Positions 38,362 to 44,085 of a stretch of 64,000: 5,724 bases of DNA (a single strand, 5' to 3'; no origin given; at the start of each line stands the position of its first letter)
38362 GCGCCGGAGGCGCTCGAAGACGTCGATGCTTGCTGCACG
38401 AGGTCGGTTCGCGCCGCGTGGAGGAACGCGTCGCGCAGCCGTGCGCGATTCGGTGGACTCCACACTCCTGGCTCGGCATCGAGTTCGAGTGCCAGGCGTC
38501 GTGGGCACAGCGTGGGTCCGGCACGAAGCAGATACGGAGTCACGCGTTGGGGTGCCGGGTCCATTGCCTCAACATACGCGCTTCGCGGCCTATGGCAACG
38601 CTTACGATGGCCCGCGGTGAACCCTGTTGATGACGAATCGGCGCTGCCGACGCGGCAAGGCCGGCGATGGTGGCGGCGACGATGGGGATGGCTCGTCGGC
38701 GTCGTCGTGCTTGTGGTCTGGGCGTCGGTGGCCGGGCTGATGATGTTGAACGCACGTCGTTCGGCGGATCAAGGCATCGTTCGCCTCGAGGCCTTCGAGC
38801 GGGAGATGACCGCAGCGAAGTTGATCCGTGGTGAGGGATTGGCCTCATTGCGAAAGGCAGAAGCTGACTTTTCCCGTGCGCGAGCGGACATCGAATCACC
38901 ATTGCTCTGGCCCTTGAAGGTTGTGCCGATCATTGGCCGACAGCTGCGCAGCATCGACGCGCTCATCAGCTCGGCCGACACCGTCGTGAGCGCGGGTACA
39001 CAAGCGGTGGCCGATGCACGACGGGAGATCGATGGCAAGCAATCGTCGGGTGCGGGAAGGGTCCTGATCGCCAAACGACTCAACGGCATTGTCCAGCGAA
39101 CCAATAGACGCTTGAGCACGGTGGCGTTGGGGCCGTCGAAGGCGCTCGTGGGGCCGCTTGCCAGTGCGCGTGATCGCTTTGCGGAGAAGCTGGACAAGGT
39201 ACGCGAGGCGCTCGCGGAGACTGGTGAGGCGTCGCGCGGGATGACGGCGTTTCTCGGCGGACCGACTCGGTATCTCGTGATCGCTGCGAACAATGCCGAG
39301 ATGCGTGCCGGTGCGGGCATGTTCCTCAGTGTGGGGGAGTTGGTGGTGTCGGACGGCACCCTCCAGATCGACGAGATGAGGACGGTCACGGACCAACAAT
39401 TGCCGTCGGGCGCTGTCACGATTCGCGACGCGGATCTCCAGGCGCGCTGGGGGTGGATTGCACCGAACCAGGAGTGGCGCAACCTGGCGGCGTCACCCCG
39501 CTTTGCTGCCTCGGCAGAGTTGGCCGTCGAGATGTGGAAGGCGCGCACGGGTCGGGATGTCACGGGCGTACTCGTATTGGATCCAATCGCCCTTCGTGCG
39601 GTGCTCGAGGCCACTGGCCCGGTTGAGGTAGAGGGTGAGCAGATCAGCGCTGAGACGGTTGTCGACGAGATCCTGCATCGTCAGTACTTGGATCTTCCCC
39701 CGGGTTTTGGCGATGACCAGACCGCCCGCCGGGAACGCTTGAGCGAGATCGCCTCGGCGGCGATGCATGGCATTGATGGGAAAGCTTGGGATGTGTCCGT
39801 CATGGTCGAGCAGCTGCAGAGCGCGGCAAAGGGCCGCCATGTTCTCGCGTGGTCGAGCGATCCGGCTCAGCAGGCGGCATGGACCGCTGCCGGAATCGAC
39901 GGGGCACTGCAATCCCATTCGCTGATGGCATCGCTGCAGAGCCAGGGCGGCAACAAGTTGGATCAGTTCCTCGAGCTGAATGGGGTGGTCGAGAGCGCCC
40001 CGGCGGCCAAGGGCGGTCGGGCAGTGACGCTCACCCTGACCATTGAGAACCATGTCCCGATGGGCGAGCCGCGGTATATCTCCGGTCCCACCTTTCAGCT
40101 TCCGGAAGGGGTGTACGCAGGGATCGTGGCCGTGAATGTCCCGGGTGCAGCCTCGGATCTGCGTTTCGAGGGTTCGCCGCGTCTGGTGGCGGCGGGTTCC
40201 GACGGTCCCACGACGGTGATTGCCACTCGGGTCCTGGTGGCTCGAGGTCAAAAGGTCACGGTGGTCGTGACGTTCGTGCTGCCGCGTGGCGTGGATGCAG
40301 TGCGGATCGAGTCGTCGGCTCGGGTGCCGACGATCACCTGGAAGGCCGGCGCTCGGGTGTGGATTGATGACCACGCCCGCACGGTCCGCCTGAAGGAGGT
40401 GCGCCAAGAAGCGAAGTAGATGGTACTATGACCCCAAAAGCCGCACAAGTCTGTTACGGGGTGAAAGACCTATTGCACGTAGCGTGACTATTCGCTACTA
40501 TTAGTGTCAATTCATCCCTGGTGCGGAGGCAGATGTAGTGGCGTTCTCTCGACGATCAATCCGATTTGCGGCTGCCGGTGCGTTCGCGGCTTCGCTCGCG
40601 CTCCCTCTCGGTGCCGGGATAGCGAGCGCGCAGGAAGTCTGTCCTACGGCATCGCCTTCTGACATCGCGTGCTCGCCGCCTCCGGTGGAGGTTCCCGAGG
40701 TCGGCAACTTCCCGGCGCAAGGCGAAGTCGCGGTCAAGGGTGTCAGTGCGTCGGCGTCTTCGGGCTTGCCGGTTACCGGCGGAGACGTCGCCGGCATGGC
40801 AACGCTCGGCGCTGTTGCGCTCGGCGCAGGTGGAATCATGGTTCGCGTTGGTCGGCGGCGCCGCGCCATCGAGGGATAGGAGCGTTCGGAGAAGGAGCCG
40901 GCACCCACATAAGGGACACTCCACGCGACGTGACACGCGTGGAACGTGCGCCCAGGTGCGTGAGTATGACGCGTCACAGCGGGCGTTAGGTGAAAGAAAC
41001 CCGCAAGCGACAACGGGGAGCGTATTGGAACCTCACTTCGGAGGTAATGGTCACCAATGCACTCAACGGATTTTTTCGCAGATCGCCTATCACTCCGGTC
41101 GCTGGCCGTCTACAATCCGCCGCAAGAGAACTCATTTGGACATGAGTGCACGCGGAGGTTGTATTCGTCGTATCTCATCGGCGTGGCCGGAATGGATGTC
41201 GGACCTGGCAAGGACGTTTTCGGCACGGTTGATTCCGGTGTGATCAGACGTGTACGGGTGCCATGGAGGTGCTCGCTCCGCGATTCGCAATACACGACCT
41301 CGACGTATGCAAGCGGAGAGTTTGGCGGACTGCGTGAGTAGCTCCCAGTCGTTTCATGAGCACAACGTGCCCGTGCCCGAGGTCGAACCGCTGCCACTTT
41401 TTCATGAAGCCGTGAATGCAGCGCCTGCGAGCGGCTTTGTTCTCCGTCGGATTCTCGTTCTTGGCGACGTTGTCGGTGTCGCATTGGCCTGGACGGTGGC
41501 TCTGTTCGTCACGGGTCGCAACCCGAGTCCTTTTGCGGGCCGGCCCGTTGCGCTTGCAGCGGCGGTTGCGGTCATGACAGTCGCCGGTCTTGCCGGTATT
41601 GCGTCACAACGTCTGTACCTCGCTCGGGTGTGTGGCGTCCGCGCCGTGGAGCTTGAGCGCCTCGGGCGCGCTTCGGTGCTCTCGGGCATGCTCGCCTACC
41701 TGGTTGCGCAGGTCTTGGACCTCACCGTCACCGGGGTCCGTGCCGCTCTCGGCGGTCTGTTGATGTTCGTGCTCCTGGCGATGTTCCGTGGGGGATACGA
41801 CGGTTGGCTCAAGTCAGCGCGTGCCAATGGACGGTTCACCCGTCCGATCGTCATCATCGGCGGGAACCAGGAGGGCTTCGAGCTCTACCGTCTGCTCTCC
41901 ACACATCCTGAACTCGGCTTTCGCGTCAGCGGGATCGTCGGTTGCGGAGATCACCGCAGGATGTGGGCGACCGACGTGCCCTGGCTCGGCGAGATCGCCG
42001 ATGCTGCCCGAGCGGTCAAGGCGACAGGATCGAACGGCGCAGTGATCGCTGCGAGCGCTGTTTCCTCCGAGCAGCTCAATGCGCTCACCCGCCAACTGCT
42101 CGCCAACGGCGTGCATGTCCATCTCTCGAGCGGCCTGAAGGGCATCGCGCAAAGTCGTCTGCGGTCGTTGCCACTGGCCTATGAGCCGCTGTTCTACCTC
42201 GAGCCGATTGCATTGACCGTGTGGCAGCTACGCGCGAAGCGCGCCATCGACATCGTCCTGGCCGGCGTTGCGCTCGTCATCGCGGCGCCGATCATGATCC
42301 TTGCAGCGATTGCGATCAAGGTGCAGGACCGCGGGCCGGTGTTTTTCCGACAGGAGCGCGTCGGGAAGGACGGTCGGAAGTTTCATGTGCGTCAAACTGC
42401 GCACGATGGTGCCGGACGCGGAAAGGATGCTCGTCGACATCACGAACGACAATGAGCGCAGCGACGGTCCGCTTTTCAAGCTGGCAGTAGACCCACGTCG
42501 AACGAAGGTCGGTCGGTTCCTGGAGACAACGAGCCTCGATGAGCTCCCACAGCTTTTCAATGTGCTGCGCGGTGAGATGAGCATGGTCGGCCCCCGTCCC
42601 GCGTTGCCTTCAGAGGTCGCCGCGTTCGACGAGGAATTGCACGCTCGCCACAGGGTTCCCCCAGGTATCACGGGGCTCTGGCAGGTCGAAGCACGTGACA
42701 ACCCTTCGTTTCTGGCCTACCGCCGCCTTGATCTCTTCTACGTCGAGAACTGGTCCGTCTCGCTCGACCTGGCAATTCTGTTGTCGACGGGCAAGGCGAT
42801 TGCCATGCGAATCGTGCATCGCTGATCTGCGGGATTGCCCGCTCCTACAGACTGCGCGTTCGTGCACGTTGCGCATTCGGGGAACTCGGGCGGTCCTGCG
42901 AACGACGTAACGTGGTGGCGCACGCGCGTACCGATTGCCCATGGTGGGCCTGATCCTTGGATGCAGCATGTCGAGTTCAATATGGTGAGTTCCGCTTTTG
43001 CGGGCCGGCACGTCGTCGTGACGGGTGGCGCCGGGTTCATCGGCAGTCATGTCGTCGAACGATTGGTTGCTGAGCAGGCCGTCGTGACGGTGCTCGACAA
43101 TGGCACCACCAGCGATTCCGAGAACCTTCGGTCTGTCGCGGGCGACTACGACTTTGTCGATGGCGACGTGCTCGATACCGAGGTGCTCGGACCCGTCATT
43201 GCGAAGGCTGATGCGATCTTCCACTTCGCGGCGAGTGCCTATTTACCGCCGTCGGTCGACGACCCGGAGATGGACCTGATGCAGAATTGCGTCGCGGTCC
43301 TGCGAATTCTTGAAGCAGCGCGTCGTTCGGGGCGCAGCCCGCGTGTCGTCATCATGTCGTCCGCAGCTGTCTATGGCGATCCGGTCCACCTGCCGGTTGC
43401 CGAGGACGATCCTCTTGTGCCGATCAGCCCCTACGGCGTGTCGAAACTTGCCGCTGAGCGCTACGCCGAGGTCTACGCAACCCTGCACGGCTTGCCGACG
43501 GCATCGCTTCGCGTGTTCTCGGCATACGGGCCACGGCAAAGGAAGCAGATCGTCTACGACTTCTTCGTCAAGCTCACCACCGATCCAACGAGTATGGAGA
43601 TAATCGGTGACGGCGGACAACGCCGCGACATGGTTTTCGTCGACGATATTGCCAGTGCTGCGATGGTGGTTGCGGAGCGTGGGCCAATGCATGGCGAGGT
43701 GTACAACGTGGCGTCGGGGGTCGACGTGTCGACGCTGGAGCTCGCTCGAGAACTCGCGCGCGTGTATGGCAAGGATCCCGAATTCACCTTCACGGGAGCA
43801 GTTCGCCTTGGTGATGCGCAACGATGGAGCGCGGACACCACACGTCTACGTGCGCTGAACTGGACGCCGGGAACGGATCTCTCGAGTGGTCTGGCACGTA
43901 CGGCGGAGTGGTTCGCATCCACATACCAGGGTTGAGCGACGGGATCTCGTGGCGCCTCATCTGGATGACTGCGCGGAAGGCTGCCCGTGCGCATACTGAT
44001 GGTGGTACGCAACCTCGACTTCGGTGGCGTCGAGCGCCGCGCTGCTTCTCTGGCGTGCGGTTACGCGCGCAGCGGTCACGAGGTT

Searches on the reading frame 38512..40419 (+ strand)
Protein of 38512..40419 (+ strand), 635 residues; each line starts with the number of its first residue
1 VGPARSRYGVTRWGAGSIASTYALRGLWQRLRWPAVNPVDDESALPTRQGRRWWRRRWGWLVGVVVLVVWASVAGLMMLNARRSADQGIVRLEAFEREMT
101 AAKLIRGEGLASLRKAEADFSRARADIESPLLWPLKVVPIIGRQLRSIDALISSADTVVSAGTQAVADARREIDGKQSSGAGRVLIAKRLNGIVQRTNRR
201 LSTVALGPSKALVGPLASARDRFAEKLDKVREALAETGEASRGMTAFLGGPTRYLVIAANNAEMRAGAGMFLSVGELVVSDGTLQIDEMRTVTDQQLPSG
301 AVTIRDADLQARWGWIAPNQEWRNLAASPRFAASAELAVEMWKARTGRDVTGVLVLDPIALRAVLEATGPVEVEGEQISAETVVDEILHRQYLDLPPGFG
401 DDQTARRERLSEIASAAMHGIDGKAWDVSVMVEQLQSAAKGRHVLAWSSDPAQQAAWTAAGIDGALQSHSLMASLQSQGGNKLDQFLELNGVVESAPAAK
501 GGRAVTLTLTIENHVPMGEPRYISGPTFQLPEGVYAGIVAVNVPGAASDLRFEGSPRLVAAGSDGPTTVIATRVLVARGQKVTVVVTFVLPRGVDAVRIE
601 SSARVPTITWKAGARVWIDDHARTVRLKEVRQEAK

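Call 31: search_protein_families(library=pfam, proteins=[window:38512-40419:+], max_evalue=0.001)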
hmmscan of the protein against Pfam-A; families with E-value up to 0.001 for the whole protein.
window:38512-40419:+ (635 aa): 1 family
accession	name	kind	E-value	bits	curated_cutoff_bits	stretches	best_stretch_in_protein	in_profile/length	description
PF13196.11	DUF4012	-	1e-32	114.1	28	1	250-392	2-144/144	Protein of unknown function (DUF4012)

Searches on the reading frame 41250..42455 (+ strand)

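Call 31: search_protein_families(library=pfam, proteins=[window:41250-42455:+], max_evalue=0.001)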
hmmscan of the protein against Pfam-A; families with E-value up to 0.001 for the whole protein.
window:41250-42455:+ (401 aa): 2 families
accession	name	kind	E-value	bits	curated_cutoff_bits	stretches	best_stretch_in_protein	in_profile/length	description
PF02397.22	Bac_transf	-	1.2e-13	51.4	27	1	330-380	1-51/179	Bacterial sugar transferase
PF13727.12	CoA_binding_3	-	2.1e-08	34.8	25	1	170-293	53-174/175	CoA-binding domain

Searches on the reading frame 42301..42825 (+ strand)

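Call 31: search_protein_families(library=pfam, proteins=[window:42301-42825:+], max_evalue=0.001)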
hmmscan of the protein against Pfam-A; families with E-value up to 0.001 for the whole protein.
window:42301-42825:+ (174 aa): 1 family
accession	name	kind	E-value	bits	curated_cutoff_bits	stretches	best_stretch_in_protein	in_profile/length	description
PF02397.22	Bac_transf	-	3e-45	154.4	27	1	15-167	36-177/179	Bacterial sugar transferase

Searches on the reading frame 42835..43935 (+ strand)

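Call 31: search_protein_families(library=pfam, proteins=[window:42835-43935:+], max_evalue=0.001)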
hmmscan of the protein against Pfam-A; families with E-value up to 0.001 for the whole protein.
window:42835-43935:+ (366 aa): 8 families
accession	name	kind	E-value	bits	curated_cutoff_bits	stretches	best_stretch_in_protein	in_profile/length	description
PF01370.27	Epimerase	-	1.9e-52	178.5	20.9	1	60-293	1-240/240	NAD dependent epimerase/dehydratase family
PF16363.11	GDP_Man_Dehyd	-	6.2e-50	171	27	1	62-355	2-331/332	GDP-mannose 4,6 dehydratase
PF01073.25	3Beta_HSD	-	3.2e-16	59.6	22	1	61-282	1-230/280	3-beta hydroxysteroid dehydrogenase/isomerase family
PF04321.23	RmlD_sub_bind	-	2.4e-12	47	27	1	59-315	2-235/287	RmlD substrate binding domain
PF13460.12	NAD_binding_10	-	2.1e-09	37.9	27.2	1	64-211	1-131/184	NAD(P)H-binding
PF07993.18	NAD_binding_4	-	1.5e-08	34.6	20.1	0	113-275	77-257/258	Male sterility protein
PF02719.21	Polysacc_synt_2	-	3.7e-08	33.3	20.2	1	60-216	1-154/293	Polysaccharide biosynthesis protein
PF05368.20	NmrA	-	0.00071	19.7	27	0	59-132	4-77/298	NmrA-like family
